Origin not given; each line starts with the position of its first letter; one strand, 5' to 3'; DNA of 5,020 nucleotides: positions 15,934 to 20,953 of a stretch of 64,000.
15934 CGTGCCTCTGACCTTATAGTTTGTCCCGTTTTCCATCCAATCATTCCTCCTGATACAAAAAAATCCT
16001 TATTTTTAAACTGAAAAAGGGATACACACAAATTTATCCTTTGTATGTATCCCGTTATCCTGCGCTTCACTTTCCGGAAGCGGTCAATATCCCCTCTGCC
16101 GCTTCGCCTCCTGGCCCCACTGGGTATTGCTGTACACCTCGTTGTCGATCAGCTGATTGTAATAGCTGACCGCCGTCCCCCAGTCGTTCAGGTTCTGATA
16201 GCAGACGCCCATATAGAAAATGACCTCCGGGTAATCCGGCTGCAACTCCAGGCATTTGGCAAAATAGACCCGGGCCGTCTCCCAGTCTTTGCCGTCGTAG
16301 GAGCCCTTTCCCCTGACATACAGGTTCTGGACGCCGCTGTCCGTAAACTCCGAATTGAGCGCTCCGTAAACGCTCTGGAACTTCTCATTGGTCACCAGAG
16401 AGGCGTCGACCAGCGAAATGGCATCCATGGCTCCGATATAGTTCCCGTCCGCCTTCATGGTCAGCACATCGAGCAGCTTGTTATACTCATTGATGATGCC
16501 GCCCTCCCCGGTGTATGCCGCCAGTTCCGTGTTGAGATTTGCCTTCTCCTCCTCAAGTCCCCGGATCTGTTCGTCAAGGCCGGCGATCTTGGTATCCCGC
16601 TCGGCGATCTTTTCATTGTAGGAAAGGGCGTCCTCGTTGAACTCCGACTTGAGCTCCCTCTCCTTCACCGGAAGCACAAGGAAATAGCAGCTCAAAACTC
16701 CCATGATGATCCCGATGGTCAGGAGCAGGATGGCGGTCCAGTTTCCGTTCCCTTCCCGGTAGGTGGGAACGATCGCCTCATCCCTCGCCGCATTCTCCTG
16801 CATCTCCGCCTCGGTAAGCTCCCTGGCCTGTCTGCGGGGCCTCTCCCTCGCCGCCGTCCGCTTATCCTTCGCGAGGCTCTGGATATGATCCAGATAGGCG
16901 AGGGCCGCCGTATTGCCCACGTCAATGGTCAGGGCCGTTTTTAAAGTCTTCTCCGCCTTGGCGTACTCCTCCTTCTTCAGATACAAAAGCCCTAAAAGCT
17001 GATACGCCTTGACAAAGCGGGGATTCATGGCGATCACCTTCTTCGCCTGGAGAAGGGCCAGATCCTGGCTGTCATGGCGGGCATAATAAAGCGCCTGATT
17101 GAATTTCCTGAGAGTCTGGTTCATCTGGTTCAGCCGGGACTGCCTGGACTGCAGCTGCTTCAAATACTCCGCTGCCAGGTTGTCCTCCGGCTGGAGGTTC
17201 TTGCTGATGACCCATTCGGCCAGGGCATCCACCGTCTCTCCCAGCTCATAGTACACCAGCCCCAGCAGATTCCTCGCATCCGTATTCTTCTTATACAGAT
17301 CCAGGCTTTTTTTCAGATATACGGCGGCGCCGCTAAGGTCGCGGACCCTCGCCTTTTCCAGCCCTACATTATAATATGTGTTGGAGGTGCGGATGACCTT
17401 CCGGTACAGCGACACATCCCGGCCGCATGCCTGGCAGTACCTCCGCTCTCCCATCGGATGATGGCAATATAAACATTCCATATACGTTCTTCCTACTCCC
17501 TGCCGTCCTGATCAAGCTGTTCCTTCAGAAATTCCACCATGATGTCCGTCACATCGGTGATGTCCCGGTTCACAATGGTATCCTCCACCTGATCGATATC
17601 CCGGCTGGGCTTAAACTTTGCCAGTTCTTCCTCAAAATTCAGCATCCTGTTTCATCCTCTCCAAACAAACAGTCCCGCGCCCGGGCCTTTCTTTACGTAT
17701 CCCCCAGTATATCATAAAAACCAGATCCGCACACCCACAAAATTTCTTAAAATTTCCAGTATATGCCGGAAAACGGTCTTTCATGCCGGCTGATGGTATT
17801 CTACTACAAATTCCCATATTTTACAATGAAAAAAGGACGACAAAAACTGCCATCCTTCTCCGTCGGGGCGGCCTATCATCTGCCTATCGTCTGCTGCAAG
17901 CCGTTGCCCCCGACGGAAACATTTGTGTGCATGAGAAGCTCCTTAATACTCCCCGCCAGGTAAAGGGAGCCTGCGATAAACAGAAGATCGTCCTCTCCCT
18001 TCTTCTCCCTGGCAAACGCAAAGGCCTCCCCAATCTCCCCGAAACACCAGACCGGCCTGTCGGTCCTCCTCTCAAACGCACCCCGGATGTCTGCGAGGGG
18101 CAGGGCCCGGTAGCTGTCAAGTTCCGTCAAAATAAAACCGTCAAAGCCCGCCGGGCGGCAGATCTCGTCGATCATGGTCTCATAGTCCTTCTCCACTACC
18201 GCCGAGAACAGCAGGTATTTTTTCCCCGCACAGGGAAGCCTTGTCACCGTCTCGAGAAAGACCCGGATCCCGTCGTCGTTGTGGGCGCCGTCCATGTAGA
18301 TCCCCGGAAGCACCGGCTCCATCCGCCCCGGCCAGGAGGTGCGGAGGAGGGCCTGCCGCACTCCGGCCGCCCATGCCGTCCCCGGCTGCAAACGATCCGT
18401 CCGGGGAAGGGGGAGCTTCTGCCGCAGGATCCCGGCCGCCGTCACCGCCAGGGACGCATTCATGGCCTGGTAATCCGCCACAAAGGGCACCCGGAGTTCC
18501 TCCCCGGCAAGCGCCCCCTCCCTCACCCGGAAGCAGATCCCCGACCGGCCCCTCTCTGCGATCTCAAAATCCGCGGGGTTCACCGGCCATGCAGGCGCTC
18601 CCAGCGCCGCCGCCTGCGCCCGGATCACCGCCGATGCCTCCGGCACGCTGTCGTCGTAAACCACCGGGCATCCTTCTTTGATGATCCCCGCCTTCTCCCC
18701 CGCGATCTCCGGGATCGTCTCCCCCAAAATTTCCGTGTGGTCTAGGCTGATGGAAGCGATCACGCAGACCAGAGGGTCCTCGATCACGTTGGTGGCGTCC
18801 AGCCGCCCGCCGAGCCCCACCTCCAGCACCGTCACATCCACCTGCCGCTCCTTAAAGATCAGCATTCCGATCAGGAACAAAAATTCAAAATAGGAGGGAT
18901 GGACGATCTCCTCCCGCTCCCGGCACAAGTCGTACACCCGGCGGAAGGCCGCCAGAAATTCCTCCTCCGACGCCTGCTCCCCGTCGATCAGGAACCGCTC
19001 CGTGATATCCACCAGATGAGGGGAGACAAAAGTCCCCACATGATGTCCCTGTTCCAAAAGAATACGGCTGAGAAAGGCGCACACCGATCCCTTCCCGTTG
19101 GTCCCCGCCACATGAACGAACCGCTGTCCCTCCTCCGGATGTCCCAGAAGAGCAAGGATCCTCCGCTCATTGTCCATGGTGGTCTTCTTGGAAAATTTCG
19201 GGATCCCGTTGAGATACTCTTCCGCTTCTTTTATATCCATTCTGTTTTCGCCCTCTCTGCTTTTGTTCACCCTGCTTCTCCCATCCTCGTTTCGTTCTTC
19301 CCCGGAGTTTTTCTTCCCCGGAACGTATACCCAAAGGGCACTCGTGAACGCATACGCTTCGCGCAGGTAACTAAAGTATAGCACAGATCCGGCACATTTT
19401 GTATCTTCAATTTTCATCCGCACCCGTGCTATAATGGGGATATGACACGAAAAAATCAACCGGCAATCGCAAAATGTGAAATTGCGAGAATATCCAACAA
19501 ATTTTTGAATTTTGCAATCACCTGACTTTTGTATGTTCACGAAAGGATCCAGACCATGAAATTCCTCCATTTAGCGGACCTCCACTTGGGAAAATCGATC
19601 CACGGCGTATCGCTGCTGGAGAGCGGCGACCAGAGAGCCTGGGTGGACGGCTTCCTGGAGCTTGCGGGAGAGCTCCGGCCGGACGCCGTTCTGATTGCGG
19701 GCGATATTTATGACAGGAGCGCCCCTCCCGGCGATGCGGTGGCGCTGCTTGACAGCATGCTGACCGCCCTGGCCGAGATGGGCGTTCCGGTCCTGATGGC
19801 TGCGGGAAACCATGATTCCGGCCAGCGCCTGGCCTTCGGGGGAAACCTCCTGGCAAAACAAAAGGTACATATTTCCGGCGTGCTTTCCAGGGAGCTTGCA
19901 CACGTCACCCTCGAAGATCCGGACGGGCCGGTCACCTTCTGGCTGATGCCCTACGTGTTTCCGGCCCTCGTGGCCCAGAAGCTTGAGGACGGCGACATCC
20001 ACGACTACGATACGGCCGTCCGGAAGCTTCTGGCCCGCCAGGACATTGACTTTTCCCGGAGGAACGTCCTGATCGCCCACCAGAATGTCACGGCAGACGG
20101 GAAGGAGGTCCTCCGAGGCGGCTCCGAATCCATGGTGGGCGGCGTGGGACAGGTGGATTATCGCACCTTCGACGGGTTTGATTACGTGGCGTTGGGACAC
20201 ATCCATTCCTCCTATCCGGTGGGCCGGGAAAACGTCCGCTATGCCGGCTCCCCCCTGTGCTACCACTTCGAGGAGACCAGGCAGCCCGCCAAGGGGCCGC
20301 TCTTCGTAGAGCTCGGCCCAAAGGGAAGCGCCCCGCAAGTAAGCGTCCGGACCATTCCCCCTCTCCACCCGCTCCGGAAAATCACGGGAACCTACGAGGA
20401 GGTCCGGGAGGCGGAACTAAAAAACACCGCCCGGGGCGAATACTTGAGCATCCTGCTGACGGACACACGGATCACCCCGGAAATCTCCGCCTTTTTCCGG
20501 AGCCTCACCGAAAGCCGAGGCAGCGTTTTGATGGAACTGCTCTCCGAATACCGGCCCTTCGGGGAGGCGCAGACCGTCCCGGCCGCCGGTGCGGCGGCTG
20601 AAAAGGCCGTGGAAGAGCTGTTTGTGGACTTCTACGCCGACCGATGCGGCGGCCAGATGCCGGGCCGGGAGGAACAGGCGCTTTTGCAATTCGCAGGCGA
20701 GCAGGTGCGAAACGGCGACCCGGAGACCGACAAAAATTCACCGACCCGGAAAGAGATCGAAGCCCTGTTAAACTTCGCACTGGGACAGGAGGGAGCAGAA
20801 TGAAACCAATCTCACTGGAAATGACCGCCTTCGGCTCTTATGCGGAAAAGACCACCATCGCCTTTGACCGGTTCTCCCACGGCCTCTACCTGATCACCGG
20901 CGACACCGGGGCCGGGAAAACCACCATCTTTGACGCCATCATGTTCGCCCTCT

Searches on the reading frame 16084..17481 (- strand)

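Call 7: search_protein_families(library=pfam, proteins=[window:16084-17481:-])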
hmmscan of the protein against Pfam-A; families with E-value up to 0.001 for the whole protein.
window:16084-17481:- (465 aa): 15 families
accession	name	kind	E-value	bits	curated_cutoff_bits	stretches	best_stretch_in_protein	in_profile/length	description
PF07719.23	TPR_2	-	2.6e-18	65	27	0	158-187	2-31/34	Tetratricopeptide repeat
PF13431.12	TPR_17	-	4.9e-17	61.1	24.4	2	147-177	3-33/34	Tetratricopeptide repeat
PF14559.12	TPR_19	-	1.3e-16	61.1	25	0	48-88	6-46/68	Tetratricopeptide repeat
PF00515.34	TPR_1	-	3.3e-13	49.3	27.8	1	158-187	2-31/34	Tetratricopeptide repeat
PF13181.12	TPR_8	-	3.3e-10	39.7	25.7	1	158-187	2-31/34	Tetratricopeptide repeat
PF13432.12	TPR_16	-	8.3e-10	39.4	32.7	0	129-186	3-60/65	Tetratricopeptide repeat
PF13174.12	TPR_6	-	1.8e-08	34.9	26.3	1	419-447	1-29/33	Tetratricopeptide repeat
PF13424.12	TPR_12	-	5.5e-08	33.3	30.1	0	159-186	47-74/77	Tetratricopeptide repeat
PF13428.12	TPR_14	-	5.5e-08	33.2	23.5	0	158-195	2-39/44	Tetratricopeptide repeat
PF12895.13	ANAPC3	-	1.1e-07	32.4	27.2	0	140-189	6-54/82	Anaphase-promoting complex, cyclosome, subunit 3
PF13414.12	TPR_11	-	1.8e-07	31.2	26.8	0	49-81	10-42/42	TPR repeat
PF23914.1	TPR_CcmH_CycH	-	6.4e-07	29.8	42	0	18-101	72-155/158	Cytochrome c-type biogenesis protein H TPR domain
PF13371.12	TPR_9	-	1e-06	29.1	35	0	398-447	9-58/73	Tetratricopeptide repeat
PF13176.12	TPR_7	-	3.5e-06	27.1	27.9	0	159-187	1-29/36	Tetratricopeptide repeat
PF25063.1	ARM_TT21_C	-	0.00067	20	35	1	92-196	63-168/209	Tetratricopeptide repeat protein 21 C-terminal ARM domain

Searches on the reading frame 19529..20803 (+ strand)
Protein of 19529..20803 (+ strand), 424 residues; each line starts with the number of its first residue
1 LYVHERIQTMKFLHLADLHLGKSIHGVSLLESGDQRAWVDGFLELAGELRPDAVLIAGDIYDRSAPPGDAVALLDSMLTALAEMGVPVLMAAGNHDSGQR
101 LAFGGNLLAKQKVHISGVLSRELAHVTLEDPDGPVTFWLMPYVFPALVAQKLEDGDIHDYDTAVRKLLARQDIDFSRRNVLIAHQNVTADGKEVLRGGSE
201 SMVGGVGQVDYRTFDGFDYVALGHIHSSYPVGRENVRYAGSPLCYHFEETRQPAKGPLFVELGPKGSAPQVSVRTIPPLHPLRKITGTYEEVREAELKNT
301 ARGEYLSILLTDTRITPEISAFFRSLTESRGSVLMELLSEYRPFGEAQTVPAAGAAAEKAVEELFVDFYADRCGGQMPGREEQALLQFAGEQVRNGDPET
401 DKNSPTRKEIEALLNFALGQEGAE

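Call 76: search_protein_families(library=pfam, proteins=[window:19529-20803:+])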
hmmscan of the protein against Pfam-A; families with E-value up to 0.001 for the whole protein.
window:19529-20803:+ (424 aa): 3 families
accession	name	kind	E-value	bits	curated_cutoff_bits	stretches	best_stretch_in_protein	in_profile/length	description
PF00149.33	Metallophos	-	3.1e-15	57.6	21.5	1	10-227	1-190/191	Calcineurin-like phosphoesterase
PF12320.13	SbcD_C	-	5.2e-09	36.8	24.4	1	278-371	1-92/94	Type 5 capsule protein repressor C-terminal domain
PF12850.12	Metallophos_2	-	3.5e-05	24.3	27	1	10-229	1-120/154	Calcineurin-like phosphoesterase superfamily domain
